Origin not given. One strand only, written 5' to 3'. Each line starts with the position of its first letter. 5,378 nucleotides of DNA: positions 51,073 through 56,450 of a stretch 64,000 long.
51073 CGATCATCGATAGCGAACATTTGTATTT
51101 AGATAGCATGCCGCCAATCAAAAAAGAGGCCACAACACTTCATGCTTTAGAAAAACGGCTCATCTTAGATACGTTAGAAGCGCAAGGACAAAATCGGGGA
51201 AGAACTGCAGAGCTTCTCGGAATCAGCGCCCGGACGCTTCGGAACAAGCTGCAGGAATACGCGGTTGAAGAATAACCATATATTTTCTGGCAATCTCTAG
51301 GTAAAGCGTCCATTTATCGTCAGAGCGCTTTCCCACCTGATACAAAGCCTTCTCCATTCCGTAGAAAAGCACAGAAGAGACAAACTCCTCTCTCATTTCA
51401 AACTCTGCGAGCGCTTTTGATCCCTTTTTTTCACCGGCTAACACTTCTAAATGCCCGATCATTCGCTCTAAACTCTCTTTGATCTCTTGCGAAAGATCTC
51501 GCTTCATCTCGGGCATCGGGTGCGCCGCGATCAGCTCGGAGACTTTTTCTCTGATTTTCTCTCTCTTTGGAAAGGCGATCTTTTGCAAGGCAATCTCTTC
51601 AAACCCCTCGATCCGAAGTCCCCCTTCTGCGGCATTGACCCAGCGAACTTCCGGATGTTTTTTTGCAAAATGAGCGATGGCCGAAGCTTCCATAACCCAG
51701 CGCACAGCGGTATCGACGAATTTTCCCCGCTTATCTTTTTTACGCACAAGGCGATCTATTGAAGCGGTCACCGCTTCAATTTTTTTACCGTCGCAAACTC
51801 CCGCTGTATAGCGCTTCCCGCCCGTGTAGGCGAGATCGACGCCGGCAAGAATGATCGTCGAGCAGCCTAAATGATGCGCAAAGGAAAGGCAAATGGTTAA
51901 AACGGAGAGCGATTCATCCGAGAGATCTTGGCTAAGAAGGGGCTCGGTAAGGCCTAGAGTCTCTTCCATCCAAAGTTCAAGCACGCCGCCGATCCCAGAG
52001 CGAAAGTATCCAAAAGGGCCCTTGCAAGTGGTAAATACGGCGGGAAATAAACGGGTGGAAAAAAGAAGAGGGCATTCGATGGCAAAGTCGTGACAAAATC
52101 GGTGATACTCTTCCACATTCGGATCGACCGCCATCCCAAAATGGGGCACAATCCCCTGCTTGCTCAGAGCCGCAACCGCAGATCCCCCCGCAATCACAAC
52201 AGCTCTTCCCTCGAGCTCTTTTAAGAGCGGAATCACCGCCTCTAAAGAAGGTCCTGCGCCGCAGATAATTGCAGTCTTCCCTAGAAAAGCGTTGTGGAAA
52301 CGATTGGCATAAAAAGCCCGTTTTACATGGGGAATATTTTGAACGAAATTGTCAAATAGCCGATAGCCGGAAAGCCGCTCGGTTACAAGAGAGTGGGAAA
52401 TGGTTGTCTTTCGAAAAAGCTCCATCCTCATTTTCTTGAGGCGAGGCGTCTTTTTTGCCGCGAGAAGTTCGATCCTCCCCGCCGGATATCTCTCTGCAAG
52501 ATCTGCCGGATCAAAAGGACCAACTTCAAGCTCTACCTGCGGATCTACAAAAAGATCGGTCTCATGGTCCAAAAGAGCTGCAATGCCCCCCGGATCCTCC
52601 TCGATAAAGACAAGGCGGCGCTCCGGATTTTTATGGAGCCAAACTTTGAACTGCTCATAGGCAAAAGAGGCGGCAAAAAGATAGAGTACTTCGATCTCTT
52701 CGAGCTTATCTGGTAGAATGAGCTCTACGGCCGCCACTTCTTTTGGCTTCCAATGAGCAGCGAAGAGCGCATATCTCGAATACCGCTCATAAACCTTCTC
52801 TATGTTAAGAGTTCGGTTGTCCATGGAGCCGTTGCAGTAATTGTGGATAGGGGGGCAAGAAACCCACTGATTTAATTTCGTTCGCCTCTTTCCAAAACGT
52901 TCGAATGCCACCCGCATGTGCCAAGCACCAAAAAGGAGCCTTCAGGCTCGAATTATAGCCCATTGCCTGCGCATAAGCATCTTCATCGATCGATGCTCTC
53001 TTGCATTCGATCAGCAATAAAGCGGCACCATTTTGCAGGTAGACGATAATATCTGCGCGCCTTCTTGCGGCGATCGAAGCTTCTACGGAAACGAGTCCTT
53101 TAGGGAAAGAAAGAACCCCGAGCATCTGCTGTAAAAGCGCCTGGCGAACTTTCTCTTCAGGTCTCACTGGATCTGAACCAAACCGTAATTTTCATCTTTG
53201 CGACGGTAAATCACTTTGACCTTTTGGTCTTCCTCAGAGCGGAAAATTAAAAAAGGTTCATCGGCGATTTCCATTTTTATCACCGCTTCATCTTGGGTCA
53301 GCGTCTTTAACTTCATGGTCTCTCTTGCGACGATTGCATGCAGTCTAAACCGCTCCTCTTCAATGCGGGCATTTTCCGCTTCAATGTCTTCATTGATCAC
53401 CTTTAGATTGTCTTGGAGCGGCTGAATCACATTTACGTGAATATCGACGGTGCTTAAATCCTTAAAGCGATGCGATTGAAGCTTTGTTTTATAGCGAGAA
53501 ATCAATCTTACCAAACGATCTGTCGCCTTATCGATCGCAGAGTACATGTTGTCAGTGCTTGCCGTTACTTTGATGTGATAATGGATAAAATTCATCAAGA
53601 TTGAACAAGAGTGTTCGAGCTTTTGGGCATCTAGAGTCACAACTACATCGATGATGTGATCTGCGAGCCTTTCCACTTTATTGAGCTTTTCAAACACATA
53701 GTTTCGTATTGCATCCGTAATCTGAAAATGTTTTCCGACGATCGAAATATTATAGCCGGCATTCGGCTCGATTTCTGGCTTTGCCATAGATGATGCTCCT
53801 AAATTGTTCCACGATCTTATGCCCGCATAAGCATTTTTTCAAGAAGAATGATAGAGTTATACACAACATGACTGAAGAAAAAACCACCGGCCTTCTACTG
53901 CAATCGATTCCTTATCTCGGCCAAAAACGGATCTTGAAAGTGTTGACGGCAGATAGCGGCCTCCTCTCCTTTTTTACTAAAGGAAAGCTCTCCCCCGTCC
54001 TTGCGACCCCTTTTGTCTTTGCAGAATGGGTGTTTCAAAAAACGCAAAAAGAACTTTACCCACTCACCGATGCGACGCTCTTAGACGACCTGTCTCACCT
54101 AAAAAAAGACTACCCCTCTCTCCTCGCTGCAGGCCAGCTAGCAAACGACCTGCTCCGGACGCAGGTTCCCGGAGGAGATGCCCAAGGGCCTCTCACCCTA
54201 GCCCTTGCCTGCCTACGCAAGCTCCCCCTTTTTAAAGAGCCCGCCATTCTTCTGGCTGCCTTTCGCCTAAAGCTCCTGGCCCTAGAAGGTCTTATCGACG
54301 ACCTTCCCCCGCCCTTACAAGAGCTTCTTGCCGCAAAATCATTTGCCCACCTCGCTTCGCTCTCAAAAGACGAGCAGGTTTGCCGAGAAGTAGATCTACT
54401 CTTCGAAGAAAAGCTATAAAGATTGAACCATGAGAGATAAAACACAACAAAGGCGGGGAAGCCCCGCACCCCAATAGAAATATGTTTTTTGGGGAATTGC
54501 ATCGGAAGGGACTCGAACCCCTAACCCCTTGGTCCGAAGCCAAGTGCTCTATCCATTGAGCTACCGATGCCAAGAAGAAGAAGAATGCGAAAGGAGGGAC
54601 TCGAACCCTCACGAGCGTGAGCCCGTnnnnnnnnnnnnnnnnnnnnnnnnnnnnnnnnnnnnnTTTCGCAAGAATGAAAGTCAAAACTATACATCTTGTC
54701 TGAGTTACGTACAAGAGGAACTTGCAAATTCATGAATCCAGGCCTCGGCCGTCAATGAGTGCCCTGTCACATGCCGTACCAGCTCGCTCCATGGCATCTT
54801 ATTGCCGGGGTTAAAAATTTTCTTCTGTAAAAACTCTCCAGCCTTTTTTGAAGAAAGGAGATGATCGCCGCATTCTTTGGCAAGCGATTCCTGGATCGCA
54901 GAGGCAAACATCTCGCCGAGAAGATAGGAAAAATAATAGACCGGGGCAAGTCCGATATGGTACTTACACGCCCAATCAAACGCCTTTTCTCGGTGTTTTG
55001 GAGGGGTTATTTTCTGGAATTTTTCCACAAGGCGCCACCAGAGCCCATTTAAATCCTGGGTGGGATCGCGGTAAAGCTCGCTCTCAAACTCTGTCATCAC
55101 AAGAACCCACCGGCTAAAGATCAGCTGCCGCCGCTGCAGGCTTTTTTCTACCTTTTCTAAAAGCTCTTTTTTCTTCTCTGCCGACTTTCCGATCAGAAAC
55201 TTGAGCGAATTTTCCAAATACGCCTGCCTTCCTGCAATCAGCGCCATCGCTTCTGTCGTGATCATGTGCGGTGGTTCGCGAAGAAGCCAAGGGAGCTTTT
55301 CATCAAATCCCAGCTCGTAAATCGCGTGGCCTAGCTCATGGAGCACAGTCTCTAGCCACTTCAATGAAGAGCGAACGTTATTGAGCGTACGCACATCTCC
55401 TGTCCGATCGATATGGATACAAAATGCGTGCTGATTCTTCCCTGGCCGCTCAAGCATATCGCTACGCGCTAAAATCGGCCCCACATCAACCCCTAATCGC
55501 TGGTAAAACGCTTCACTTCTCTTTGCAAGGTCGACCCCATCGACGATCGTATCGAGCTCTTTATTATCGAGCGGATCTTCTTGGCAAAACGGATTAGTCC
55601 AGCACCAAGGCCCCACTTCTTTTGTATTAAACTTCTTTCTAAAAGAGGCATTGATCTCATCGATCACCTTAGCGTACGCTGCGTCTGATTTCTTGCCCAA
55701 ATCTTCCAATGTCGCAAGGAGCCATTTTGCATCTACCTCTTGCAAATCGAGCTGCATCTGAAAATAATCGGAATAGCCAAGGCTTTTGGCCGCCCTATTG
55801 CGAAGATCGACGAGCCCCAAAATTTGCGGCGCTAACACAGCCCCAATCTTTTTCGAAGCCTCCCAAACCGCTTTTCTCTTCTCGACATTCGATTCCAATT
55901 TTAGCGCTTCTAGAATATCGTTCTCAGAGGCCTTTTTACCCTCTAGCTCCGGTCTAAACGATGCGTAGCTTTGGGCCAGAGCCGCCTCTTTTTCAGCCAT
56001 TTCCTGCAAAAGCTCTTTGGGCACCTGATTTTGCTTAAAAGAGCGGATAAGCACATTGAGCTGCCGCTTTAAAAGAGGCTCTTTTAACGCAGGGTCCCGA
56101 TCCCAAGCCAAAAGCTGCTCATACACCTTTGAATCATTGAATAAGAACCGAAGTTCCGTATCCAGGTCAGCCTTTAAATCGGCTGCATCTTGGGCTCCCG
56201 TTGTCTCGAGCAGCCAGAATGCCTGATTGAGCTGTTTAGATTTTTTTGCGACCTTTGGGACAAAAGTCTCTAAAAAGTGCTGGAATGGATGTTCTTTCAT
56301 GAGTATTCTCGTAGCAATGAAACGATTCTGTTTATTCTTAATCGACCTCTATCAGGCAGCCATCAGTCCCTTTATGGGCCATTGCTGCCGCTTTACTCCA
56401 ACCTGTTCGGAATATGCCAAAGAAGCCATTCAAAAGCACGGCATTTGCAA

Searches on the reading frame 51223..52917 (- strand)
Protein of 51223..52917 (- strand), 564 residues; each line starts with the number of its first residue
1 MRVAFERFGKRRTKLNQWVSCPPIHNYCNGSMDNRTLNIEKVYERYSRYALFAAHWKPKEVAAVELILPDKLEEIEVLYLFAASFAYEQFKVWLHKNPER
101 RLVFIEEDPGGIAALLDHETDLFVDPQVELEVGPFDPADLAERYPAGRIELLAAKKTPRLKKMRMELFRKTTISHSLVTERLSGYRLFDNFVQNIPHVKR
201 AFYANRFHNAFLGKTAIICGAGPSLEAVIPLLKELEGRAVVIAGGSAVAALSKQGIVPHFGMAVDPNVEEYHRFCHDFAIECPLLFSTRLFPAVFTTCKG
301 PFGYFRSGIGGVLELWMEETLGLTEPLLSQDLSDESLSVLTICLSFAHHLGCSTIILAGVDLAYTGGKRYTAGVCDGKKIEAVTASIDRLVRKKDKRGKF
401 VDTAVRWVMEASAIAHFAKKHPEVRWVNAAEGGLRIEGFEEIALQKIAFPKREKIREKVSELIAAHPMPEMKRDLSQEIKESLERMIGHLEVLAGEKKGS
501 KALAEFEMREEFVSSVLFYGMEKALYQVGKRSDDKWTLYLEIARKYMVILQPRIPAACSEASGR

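Call 76: search_protein_families(library=pfam, proteins=[window:51223-52917:-], max_evalue=0.001)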
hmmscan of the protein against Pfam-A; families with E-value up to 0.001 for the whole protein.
window:51223-52917:- (564 aa): 1 family
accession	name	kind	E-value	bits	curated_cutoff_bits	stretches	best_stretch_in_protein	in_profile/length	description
PF01973.23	MptE-like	-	9e-36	123.6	34.6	1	190-366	2-170/171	6-hydroxymethylpterin diphosphokinase MptE-like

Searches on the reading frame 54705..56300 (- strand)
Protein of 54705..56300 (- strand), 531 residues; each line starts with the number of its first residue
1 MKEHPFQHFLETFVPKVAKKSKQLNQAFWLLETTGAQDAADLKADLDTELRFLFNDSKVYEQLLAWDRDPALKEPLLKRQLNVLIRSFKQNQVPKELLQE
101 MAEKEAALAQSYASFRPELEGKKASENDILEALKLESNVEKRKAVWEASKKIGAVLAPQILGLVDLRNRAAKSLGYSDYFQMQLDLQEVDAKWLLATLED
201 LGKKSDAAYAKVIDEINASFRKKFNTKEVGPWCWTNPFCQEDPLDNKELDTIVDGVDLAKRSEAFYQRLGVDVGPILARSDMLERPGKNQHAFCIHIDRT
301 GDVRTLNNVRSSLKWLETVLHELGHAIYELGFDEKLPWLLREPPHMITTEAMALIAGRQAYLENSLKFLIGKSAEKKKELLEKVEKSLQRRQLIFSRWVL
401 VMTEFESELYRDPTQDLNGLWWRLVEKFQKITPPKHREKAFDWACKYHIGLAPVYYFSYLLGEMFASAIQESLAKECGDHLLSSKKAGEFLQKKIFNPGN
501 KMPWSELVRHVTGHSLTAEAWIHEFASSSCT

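Call 49: search_protein_families(library=pfam, proteins=[window:54705-56300:-], max_evalue=0.001)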
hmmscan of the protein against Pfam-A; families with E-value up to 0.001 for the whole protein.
window:54705-56300:- (531 aa): 3 families
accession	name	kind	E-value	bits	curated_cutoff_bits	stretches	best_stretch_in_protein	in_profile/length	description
PF01401.24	Peptidase_M2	-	1e-26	94.2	23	2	256-516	278-552/581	Angiotensin-converting enzyme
PF01432.26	Peptidase_M3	-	6e-20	72.4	27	1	134-525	3-455/457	Peptidase family M3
PF02074.21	Peptidase_M32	-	2.9e-13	49.7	25.1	2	455-524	410-484/489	Carboxypeptidase Taq (M32) metallopeptidase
